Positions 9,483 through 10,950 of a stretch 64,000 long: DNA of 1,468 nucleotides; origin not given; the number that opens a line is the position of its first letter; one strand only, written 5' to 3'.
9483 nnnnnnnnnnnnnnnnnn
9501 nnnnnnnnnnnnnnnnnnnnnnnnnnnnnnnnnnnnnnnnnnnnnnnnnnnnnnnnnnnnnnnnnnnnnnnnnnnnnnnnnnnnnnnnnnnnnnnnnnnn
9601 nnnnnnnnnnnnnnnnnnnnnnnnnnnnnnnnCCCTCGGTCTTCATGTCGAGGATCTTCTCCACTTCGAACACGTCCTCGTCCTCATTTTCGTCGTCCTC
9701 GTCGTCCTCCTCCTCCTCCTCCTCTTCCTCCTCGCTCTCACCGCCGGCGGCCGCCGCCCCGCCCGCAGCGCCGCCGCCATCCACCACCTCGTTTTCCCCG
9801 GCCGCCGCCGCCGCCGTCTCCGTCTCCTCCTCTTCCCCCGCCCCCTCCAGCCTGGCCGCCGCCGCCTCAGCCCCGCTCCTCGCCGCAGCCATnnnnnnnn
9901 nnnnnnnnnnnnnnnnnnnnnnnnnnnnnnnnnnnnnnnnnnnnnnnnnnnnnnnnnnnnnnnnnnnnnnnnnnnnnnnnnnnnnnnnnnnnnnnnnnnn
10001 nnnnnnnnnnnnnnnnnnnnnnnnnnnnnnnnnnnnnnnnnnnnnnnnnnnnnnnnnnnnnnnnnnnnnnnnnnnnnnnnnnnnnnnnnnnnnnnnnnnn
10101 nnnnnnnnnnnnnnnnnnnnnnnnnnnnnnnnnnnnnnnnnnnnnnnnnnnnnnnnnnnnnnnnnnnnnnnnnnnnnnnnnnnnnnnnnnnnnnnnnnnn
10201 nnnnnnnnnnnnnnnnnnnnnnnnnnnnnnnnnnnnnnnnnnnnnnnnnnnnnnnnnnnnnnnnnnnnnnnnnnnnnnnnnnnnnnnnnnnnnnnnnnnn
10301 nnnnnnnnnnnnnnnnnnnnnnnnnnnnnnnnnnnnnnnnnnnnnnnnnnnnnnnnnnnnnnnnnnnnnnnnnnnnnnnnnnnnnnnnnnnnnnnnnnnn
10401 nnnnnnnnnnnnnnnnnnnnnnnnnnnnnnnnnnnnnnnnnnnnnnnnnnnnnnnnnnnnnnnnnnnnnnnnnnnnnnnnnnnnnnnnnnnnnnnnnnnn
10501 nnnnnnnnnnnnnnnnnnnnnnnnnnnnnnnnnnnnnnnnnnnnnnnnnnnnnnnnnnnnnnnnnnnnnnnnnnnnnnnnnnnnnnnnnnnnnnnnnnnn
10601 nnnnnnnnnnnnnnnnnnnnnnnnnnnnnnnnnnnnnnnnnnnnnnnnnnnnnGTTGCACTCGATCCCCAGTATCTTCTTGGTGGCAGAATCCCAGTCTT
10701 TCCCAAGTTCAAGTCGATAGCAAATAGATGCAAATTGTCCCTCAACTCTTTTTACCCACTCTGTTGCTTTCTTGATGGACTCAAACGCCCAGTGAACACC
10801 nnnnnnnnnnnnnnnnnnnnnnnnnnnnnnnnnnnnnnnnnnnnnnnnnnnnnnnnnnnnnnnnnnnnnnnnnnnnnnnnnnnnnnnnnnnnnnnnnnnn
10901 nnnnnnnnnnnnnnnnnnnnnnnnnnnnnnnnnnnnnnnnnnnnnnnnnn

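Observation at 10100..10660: The PARP4 transcription unit terminates about 300 bp from the MPHOSPH8 CpG-island promoter (terminator and promoter collide on the same strand).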

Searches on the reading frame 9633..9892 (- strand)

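Call 5: search_solved_structures(query=window:9633-9892:-, max_evalue=0.01, show_alignments=1)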
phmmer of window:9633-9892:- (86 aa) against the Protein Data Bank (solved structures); distinct sequences matched with E-value up to 0.01: 0.

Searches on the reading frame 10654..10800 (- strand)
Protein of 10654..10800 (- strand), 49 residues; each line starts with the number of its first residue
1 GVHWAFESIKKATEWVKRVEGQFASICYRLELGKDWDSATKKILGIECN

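Call 8: find_homologous_proteins(query=window:10654-10800:-, max_evalue=0.001)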
Query seq(49 aa) (49 aa): 1 proteins with E <= 0.001 among 1 candidates.
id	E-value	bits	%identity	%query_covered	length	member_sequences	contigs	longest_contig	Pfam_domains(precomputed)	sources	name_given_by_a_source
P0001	1.5e-26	108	100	100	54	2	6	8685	PF26156.1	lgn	-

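Call 9: find_encoding_contigs(protein=P0001, flank=10000, max_places=10)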
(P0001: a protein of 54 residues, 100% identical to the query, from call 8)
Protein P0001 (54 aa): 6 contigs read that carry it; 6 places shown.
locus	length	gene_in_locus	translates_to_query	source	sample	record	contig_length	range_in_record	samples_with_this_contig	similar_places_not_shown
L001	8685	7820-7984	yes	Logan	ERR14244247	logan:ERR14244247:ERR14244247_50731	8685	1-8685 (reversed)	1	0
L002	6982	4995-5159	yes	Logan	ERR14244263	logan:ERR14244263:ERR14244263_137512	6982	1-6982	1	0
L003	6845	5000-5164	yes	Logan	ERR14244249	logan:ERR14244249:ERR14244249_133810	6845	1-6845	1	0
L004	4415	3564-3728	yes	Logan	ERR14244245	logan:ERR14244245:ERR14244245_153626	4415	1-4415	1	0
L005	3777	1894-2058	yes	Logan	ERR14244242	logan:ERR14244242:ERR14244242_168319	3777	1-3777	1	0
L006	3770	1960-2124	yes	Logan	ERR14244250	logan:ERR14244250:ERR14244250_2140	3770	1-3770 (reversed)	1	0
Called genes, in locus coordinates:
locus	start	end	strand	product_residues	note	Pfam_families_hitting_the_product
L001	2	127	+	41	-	?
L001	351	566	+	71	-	-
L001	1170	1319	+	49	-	-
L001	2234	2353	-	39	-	-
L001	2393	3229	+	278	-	-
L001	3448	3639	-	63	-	-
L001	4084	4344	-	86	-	-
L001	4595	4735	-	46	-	-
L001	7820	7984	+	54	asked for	PF26156:PARP4_MVP-ID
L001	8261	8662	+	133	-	-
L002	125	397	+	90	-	-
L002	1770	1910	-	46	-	-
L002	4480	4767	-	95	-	-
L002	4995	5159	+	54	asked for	PF26156:PARP4_MVP-ID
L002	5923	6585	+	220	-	-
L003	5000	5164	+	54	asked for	PF26156:PARP4_MVP-ID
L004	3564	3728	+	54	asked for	PF26156:PARP4_MVP-ID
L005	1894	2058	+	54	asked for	PF26156:PARP4_MVP-ID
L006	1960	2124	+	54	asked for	PF26156:PARP4_MVP-ID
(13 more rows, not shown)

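Call 10: search_protein_families(library=pfam, proteins=[window:10654-10800:-], max_evalue=0.01)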
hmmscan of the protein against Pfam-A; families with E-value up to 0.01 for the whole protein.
seq(49 aa): 0 families

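Call 64: search_protein_families(library=pfam, proteins=[P0001], max_evalue=0.01)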
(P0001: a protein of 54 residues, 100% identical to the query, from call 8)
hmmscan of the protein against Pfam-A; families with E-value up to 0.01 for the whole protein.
P0001 (54 aa): 0 families
